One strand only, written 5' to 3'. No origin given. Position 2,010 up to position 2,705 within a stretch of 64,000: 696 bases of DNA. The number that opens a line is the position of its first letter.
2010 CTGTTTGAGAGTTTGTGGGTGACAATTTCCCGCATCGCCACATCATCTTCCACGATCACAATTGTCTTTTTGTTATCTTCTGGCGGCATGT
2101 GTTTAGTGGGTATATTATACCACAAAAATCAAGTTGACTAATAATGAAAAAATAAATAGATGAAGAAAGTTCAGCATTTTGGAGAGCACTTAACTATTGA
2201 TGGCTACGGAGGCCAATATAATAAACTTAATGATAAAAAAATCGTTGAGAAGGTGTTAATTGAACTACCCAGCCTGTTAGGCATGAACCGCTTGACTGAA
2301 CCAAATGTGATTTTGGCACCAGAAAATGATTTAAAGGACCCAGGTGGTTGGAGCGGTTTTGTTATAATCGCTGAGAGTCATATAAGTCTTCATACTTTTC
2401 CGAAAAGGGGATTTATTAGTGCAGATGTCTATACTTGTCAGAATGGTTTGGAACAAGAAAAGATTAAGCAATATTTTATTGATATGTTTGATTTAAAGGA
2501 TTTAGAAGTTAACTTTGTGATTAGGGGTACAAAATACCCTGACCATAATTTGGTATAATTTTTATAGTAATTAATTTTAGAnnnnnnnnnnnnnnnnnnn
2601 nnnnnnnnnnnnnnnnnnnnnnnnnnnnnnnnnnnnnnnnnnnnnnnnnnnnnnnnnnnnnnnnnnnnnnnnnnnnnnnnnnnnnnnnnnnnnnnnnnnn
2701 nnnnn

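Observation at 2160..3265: AdoMetDC-fold pyruvoyl proenzyme gene paired with a GAMT-family methyltransferase instead of an aminopropyltransferase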

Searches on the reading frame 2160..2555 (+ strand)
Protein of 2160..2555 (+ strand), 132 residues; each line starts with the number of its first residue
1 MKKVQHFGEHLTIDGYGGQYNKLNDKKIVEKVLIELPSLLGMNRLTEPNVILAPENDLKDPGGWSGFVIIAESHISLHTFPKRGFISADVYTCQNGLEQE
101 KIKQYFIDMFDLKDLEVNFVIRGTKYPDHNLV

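Call 3: search_protein_families(library=pfam, proteins=[window:2160-2555:+], max_evalue=0.1)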
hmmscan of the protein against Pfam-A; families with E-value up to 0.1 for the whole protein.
window:2160-2555:+ (132 aa): 1 family
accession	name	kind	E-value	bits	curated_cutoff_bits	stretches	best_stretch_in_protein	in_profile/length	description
PF02675.21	AdoMet_dc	-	2.6e-23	82.9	25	1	10-123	1-107/107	S-adenosylmethionine decarboxylase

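Call 4: search_protein_families(library=ncbifam, proteins=[window:2160-2555:+], max_evalue=0.1)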
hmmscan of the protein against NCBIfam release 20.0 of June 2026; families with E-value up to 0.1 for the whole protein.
window:2160-2555:+ (132 aa): 1 family
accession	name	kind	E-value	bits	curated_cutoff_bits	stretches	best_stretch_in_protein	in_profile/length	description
TIGR03330.1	SAM_DCase_Bsu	equivalog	1.9e-21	76.5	75.65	1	6-123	2-112/112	adenosylmethionine decarboxylase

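Call 6: search_solved_structures(query=window:2160-2555:+, max_evalue=1, show_alignments=3)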
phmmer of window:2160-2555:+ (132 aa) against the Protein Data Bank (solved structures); distinct sequences matched with E-value up to 1: 6.
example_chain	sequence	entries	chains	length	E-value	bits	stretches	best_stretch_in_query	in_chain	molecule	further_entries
2iii_A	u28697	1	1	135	8.5e-10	42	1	59-123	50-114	S-adenosylmethionine decarboxylase proenzyme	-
1tlu_A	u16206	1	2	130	4.6e-07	33.2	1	61-106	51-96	S-adenosylmethionine decarboxylase proenzyme, AdoMetDC, SamDC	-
1vr7_A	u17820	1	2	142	4.7e-07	33.1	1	61-106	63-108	S-adenosylmethionine decarboxylase proenzyme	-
1tmi_A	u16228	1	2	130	1.2e-06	31.8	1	61-106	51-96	S-adenosylmethionine decarboxylase proenzyme, AdoMetDC, SamDC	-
3iwb_A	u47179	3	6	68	0.046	17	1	74-108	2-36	S-adenosylmethionine decarboxylase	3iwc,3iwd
1f1c_A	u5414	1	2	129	0.8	13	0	51-92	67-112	CYTOCHROME C549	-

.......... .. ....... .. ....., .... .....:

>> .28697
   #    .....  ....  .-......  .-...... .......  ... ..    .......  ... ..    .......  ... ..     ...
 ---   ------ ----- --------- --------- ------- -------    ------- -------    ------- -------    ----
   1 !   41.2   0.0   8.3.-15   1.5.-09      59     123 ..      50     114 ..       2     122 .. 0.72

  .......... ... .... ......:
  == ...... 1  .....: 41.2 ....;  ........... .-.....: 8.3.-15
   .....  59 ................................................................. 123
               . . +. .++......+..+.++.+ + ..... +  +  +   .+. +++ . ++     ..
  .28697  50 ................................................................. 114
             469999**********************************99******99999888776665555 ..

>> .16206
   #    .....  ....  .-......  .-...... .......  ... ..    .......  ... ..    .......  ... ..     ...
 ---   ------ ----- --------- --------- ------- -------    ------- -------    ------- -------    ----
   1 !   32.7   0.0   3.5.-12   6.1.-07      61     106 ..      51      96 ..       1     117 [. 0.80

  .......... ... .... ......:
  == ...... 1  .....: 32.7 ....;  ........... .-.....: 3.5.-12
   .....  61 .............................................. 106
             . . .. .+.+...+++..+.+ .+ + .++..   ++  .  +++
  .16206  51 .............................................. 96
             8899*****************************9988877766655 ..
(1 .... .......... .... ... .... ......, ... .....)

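Call 12: find_homologous_proteins(query=window:2160-2555:+)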
Query window:2160-2555:+ (132 aa): 1899 proteins with E <= 0.001 among 1993 candidates; the best 120 are listed.
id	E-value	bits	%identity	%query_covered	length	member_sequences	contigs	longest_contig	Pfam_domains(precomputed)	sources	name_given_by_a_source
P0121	3.2e-84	298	100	100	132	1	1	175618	PF02675.22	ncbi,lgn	-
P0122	2.4e-65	236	82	97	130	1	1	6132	PF02675.22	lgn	-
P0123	3.0e-64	233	77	98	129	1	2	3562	PF02675.22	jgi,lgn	jgi:S-adenosylmethionine decarboxylase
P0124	4.9e-64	232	79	96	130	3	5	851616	PF02675.22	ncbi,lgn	-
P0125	5.9e-64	232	77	98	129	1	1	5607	PF02675.22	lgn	-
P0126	7.7e-58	212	71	95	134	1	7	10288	PF02675.22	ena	-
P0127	2.0e-57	211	71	95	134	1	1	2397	PF02675.22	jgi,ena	-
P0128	4.3e-57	210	67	100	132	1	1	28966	PF02675.22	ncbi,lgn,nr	ncbi:S-adenosylmethionine decarboxylase proenzyme [Patescibacteria group bacterium]|nr:MAG: S-adenos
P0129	4.4e-57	210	72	96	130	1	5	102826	PF02675.22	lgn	-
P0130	2.6e-56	207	70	100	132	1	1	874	PF02675.22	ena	-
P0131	5.3e-56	206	65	100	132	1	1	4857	PF02675.22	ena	-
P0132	2.0e-55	204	67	99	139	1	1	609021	PF02675.22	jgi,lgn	-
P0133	3.9e-55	203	69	100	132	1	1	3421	PF02675.22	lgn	-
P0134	4.5e-55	203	67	98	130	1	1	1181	PF02675.22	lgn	-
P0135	5.7e-55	203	69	96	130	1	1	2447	PF02675.22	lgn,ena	-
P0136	8.6e-55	202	68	95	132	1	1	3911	PF02675.22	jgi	-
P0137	1.7e-54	201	69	95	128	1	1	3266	PF02675.22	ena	-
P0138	2.8e-54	201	66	98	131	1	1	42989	PF02675.22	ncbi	-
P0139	3.2e-54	200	69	96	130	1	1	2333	PF02675.22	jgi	jgi:S-adenosylmethionine decarboxylase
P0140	3.3e-54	200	66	99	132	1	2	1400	PF02675.22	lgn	-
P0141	3.8e-54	200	67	95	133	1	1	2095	PF02675.22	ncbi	ncbi:MAG: adenosylmethionine decarboxylase [Candidatus Jacksonbacteria bacterium]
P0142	3.8e-54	200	68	95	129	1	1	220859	PF02675.22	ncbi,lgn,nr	ncbi:MAG: S-adenosylmethionine decarboxylase proenzyme [Parcubacteria group bacterium]|nr:S-adenosyl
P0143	4.3e-54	200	69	96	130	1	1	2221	PF02675.22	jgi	jgi:S-adenosylmethionine decarboxylase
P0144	1.3e-53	199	68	99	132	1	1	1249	PF02675.22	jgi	jgi:S-adenosylmethionine decarboxylase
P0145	1.3e-53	198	66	96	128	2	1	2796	PF02675.22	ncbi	-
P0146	1.3e-53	198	68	98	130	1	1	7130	PF02675.22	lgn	-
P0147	2.0e-53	198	64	99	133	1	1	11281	PF02675.22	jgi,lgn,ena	-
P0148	2.6e-53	198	65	96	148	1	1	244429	PF02675.22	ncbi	-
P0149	2.7e-53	197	68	97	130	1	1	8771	PF02675.22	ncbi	-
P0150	2.8e-53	197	66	99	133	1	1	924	PF02675.22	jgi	-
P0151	3.3e-53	197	65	98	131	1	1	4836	PF02675.22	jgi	jgi:S-adenosylmethionine decarboxylase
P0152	3.9e-53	197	68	96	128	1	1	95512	PF02675.22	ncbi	-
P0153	4.6e-53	197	67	95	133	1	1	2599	PF02675.22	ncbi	-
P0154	4.9e-53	197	66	97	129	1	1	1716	PF02675.22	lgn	-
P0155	5.0e-53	197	68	95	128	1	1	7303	PF02675.22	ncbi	ncbi:MAG: adenosylmethionine decarboxylase [Patescibacteria group bacterium]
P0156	5.7e-53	196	67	99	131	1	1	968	PF02675.22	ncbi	-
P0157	6.6e-53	196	67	95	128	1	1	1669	PF02675.22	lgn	-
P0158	8.0e-53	196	66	97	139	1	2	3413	PF02675.22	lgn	-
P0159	8.4e-53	196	66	98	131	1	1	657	PF02675.22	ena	-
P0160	8.6e-53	196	67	98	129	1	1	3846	PF02675.22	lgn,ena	-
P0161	9.5e-53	196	66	95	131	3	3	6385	PF02675.22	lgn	-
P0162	1.2e-52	195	67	98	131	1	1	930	PF02675.22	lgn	-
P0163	1.3e-52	195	67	95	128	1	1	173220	PF02675.22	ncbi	-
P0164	1.3e-52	195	66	97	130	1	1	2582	PF02675.22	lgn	-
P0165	1.4e-52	195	65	95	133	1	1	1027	PF02675.22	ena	-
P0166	1.6e-52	195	65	95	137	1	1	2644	PF02675.22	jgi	-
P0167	1.9e-52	195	65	95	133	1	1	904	PF02675.22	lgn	-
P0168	1.9e-52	195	66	98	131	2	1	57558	PF02675.22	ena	-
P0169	2.0e-52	195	67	95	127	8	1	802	PF02675.22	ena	-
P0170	2.0e-52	195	65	96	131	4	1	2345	PF02675.22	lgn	-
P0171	2.2e-52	195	67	95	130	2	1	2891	PF02675.22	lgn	-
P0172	2.9e-52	194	65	97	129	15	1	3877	PF02675.22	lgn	-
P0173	3.3e-52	194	66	95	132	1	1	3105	PF02675.22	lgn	-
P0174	3.4e-52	194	67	95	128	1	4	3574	PF02675.22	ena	-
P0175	3.6e-52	194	64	98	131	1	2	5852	PF02675.22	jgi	jgi:S-adenosylmethionine decarboxylase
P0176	3.8e-52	194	64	98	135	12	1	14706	PF02675.22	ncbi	-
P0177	4.0e-52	194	64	98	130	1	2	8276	PF02675.22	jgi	jgi:S-adenosylmethionine decarboxylase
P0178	4.4e-52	194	69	96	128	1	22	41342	PF02675.22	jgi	jgi:S-adenosylmethionine decarboxylase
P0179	4.4e-52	194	66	96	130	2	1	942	PF02675.22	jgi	jgi:S-adenosylmethionine decarboxylase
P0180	4.7e-52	193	67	95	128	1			PF02675.22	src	-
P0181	5.3e-52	193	66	98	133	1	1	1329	PF02675.22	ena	-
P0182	5.7e-52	193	66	98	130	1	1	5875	PF02675.22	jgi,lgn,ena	-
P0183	5.7e-52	193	67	95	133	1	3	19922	PF02675.22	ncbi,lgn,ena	-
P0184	6.1e-52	193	64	99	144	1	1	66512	PF02675.22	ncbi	-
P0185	6.9e-52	193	63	97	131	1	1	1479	PF02675.22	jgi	jgi:S-adenosylmethionine decarboxylase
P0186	7.2e-52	193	63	98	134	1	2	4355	PF02675.22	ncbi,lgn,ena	-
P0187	7.4e-52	193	62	99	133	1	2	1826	PF02675.22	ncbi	-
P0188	7.6e-52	193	62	98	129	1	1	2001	PF02675.22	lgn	-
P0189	7.9e-52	193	68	96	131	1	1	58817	PF02675.22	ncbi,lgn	ncbi:MAG: S-adenosylmethionine decarboxylase [Candidatus Taylorbacteria bacterium]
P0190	8.5e-52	193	67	95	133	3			PF02675.22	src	-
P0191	9.5e-52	192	65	95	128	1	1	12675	PF02675.22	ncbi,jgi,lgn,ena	ncbi:MAG: S-adenosylmethionine decarboxylase [Melioribacteraceae bacterium]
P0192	1.1e-51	192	64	99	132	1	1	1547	PF02675.22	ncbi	-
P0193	1.2e-51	192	63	96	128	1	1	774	PF02675.22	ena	-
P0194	1.2e-51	192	66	95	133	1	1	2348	PF02675.22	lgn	-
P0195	1.3e-51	192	66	95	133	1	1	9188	PF02675.22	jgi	-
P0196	1.3e-51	192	65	98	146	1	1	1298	PF02675.22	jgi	jgi:S-adenosylmethionine decarboxylase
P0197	1.4e-51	192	65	95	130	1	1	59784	PF02675.22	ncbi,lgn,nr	ncbi:MAG: S-adenosylmethionine decarboxylase proenzyme [Candidatus Taylorbacteria bacterium]|nr:S-ad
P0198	1.5e-51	192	63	97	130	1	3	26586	PF02675.22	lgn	-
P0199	1.5e-51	192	65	96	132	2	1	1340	PF02675.22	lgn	-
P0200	1.6e-51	192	65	96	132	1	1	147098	PF02675.22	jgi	jgi:S-adenosylmethionine decarboxylase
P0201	1.7e-51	192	64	95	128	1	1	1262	PF02675.22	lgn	-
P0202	1.7e-51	192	63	97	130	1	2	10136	PF02675.22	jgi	jgi:S-adenosylmethionine decarboxylase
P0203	1.7e-51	192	64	98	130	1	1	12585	PF02675.22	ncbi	-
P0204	1.7e-51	192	65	99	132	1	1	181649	PF02675.22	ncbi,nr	ncbi:MAG: S-adenosylmethionine decarboxylase [Patescibacteria group bacterium]|nr:S-adenosylmethioni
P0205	1.8e-51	192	65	96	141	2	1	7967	PF02675.22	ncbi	-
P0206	1.8e-51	192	66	96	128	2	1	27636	PF02675.22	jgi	jgi:S-adenosylmethionine decarboxylase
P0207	1.9e-51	191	67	95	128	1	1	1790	PF02675.22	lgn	-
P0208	2.0e-51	191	64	100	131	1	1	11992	PF02675.22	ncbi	-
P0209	2.0e-51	191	62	98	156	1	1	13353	PF02675.22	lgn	-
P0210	2.2e-51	191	67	97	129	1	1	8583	PF02675.22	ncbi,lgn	-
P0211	2.2e-51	191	61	96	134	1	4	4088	PF02675.22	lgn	-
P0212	2.7e-51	191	62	98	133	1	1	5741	PF02675.22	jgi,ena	-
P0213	2.8e-51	191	65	96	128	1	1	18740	PF02675.22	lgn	-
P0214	3.0e-51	191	66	97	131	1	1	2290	PF02675.22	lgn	-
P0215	3.1e-51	191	65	97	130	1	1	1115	PF02675.22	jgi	jgi:S-adenosylmethionine decarboxylase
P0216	3.2e-51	191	65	96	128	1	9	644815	PF02675.22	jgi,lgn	jgi:S-adenosylmethionine decarboxylase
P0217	3.8e-51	190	63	97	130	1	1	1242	PF02675.22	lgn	-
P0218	3.8e-51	190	67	98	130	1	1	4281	PF02675.22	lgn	-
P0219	3.9e-51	190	65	95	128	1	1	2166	PF02675.22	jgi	-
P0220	4.1e-51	190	64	95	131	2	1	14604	PF02675.22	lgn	-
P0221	4.2e-51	190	63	96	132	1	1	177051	PF02675.22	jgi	jgi:S-adenosylmethionine decarboxylase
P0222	4.3e-51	190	68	96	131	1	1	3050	PF02675.22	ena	-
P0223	4.3e-51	190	63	98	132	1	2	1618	PF02675.22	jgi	-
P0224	4.5e-51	190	62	97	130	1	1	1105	PF02675.22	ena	-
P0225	4.6e-51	190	64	95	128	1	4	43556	PF02675.22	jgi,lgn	jgi:S-adenosylmethionine decarboxylase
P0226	4.8e-51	190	64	96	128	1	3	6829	PF02675.22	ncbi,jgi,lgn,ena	jgi:S-adenosylmethionine decarboxylase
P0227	5.2e-51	190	66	95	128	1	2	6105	PF02675.22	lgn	-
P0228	5.8e-51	190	62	97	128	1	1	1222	PF02675.22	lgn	-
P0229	6.3e-51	190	66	98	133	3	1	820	PF02675.22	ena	-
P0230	6.4e-51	190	64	100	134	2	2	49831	PF02675.22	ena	-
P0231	6.6e-51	190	65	96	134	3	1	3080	PF02675.22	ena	-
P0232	7.8e-51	189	65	96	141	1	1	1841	PF02675.22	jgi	-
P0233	7.9e-51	189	63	100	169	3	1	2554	PF02675.22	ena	-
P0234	8.1e-51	189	64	95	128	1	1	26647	PF02675.22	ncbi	-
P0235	8.4e-51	189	62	97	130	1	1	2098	PF02675.22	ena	-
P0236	8.6e-51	189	63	96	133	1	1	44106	PF02675.22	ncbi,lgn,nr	ncbi:MAG: S-adenosylmethionine decarboxylase [Candidatus Pacebacteria bacterium]|nr:S-adenosylmethio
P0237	9.5e-51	189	65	96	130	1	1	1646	PF02675.22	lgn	-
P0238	9.7e-51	189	62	97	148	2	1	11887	PF02675.22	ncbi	-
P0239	9.8e-51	189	65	96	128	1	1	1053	PF02675.22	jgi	jgi:S-adenosylmethionine decarboxylase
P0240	1.0e-50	189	63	97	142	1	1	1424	PF02675.22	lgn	-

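Call 30: find_encoding_contigs(protein=P0124, flank=4000, max_places=3)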
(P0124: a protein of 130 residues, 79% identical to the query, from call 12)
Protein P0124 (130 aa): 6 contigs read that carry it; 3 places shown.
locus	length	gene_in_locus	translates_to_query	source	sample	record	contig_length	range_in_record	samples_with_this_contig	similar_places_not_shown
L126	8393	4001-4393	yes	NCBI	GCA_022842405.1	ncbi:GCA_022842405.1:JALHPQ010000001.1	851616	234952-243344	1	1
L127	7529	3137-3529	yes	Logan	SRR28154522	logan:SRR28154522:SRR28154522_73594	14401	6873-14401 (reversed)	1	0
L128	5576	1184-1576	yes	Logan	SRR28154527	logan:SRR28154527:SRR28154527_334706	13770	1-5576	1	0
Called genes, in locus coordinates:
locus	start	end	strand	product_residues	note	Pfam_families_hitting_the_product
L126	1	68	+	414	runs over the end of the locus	-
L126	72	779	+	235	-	-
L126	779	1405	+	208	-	PF00596:Aldolase_II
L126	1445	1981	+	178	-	PF18306:LDcluster4, PF18171:LSDAT_prok (faint)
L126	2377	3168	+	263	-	-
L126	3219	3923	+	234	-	PF07722:Peptidase_C26, PF00117:GATase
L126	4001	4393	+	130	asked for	PF02675:AdoMet_dc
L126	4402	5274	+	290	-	PF00398:RrnaAD (weak), PF02475:TRM5-TYW2_MTfase, PF06325:PrmA, PF05175:MTS (weak), PF13847:Methyltransf_31, PF08241:Methyltransf_11 (weak), PF13649:Methyltransf_25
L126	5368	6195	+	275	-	-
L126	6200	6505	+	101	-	-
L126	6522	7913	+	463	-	PF13185:GAF_2 (weak), PF00512:HisKA, PF02518:HATPase_c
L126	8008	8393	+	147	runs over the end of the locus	PF01894:YjbQ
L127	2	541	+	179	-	?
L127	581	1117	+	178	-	PF18306:LDcluster4, PF18171:LSDAT_prok (faint)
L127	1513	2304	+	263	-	-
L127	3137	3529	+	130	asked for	PF02675:AdoMet_dc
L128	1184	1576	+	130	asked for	PF02675:AdoMet_dc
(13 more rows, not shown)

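Call 31: find_encoding_contigs(protein=P0132, flank=4000, max_places=3)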
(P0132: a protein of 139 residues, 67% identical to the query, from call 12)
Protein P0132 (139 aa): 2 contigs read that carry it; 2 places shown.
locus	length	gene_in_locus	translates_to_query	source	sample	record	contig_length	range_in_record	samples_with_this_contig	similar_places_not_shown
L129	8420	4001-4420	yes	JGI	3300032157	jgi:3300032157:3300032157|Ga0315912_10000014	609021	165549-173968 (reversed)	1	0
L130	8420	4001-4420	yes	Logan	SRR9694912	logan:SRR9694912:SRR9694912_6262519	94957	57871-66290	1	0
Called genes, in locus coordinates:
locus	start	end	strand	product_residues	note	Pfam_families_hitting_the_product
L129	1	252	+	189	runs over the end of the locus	PF01625:PMSR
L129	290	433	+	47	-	-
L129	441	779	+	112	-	PF01035:DNA_binding_1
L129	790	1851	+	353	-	PF00226:DnaJ, PF01556:DnaJ_C, PF00684:DnaJ_CXXCXGXG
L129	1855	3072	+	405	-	PF00675:Peptidase_M16, PF05193:Peptidase_M16_C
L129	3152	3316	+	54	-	-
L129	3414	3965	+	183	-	PF13302:Acetyltransf_3, PF13420:Acetyltransf_4 (weak)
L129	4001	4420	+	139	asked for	PF02675:AdoMet_dc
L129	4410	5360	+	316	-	PF00892:EamA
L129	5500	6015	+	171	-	PF27765:UCP032817-like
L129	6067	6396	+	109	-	PF19673:DUF6176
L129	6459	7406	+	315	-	PF09924:LPG_synthase_C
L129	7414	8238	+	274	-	-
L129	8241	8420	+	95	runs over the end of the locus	-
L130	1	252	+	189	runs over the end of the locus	PF01625:PMSR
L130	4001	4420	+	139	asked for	PF02675:AdoMet_dc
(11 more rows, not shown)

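Call 32: find_encoding_contigs(protein=P0142, flank=4000, max_places=3)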
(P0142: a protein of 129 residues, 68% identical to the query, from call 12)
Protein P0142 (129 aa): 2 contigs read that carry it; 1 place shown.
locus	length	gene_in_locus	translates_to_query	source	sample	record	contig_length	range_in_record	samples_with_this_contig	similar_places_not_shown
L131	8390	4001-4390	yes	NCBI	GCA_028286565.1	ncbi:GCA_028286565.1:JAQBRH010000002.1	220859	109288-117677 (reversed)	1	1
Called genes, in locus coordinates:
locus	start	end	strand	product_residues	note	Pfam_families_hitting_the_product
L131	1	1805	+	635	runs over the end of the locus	PF00012:HSP70, PF06723:MreB_Mbl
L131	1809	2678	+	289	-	PF00226:DnaJ, PF01556:DnaJ_C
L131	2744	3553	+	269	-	-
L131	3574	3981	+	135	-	-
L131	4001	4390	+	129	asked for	PF02675:AdoMet_dc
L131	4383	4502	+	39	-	-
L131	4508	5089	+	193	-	-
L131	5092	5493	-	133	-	PF00856:SET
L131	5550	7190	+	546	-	PF02518:HATPase_c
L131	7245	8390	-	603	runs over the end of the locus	PF00664:ABC_membrane, PF02463:SMC_N (weak), PF00005:ABC_tran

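Call 33: find_encoding_contigs(protein=P0216, flank=4000, max_places=3)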
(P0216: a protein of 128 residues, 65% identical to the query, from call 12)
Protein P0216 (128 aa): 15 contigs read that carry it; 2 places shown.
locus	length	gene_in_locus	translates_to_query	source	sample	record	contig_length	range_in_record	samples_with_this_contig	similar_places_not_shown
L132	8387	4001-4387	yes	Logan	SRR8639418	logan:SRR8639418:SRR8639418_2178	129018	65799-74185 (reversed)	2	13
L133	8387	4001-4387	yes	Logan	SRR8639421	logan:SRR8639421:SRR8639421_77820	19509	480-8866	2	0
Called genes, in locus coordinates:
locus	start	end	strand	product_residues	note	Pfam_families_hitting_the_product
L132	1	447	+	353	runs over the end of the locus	PF00226:DnaJ, PF01556:DnaJ_C, PF00684:DnaJ_CXXCXGXG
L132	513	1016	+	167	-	-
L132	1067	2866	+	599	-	PF00664:ABC_membrane, PF00005:ABC_tran, PF02463:SMC_N (weak)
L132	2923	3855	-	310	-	PF03783:CsgG (weak), PF08239:SH3_3 (weak)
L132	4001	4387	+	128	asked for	PF02675:AdoMet_dc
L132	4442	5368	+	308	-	-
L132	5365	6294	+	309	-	PF00892:EamA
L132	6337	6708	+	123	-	-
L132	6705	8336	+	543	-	PF02518:HATPase_c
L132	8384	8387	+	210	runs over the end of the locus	PF00300:His_Phos_1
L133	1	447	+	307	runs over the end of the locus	?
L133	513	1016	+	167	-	-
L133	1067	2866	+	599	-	PF00664:ABC_membrane, PF00005:ABC_tran, PF02463:SMC_N (weak)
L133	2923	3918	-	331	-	PF03783:CsgG (weak), PF08239:SH3_3 (weak)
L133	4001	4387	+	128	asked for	PF02675:AdoMet_dc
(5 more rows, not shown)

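Call 34: search_protein_families(library=pfam, proteins=[L126:4402-5271:+, L132:4442-5365:+, L131:4508-5086:+, L126:3219-3920:+, L126:2377-3165:+, L131:3574-3978:+, L131:2744-3550:+, L129:3414-3962:+], max_evalue=0.01)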
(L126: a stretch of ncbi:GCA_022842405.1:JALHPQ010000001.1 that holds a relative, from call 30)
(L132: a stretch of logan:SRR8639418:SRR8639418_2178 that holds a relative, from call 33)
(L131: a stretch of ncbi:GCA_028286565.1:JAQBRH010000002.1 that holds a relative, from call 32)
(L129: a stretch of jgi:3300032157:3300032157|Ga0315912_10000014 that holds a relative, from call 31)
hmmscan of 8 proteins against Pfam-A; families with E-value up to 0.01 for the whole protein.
L126:4402-5271:+ (290 aa): 15 families
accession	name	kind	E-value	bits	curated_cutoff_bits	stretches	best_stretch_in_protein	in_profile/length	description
PF06325.19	PrmA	-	3.5e-17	63.3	22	1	32-143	148-256/296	Ribosomal protein L11 methyltransferase (PrmA)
PF02475.24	TRM5-TYW2_MTfase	-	1.5e-10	41.7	28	1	38-143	29-133/164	TRM5/TYW2 methyltransferase domain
PF13649.12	Methyltransf_25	-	1.5e-08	35.6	27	1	49-137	1-89/97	Methyltransferase domain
PF13847.12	Methyltransf_31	-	1.9e-08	34.6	27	1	44-121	2-83/145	Methyltransferase domain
PF00398.26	RrnaAD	-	5.1e-08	32.8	24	1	43-116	28-104/263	Ribosomal RNA adenine dimethylase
PF05175.20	MTS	-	2.1e-07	31.1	23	1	39-117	24-103/170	Methyltransferase small domain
PF08241.18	Methyltransf_11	-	6.6e-07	30.3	21.2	1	50-122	1-70/95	Methyltransferase domain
PF13489.12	Methyltransf_23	-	5.6e-05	23.4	27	1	32-122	6-91/164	Methyltransferase domain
PF03602.21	Cons_hypoth95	-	8.2e-05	22.8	24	1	29-116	27-117/182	Conserved hypothetical protein 95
PF01135.25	PCMT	-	0.00023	21.4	20.3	1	37-104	67-135/210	Protein-L-isoaspartate(D-aspartate) O-methyltransferase (PCMT)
PF08242.18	Methyltransf_12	-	0.00054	21.1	30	1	50-121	1-74/98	Methyltransferase domain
PF01728.25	FtsJ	-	0.0013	19.2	24.1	1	38-124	12-105/181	FtsJ-like methyltransferase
PF01555.25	N6_N4_Mtase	-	0.0016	18.9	26.7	1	33-84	169-220/221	DNA methylase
PF08123.19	DOT1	-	0.008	16.2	23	0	38-99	34-97/205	Histone methylation protein DOT1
PF01209.24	Ubie_methyltran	-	0.01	15.7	20.1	0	31-117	31-121/233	ubiE/COQ5 methyltransferase family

L132:4442-5365:+ (308 aa): 0 families

L131:4508-5086:+ (193 aa): 0 families

L126:3219-3920:+ (234 aa): 2 families
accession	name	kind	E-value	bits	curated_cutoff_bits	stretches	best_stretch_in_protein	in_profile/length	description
PF07722.19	Peptidase_C26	-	3.5e-46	158.1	20.5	1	20-216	21-219/219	Peptidase C26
PF00117.34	GATase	-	6.9e-10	39.3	22.8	1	94-230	62-186/190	Glutamine amidotransferase class-I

L126:2377-3165:+ (263 aa): 1 family
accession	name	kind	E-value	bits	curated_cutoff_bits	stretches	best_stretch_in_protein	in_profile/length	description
PF04107.18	GCS2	-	0.00015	21.6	21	1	19-144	2-134/291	Glutamate-cysteine ligase family 2(GCS2)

L131:3574-3978:+ (135 aa): 0 families

L131:2744-3550:+ (269 aa): 0 families

L129:3414-3962:+ (183 aa): 4 families
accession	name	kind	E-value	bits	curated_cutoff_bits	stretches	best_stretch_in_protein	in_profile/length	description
PF13302.13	Acetyltransf_3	-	6.2e-14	53.3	25.4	1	5-142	1-138/138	Acetyltransferase (GNAT) domain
PF13420.13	Acetyltransf_4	-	1.5e-06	28.7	24.3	1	10-159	3-152/155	Acetyltransferase (GNAT) domain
PF00583.31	Acetyltransf_1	-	0.00057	20.6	20.7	1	48-141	24-116/116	Acetyltransferase (GNAT) family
PF13523.12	Acetyltransf_8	-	0.0042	17.2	27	0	92-146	88-142/145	Acetyltransferase (GNAT) domain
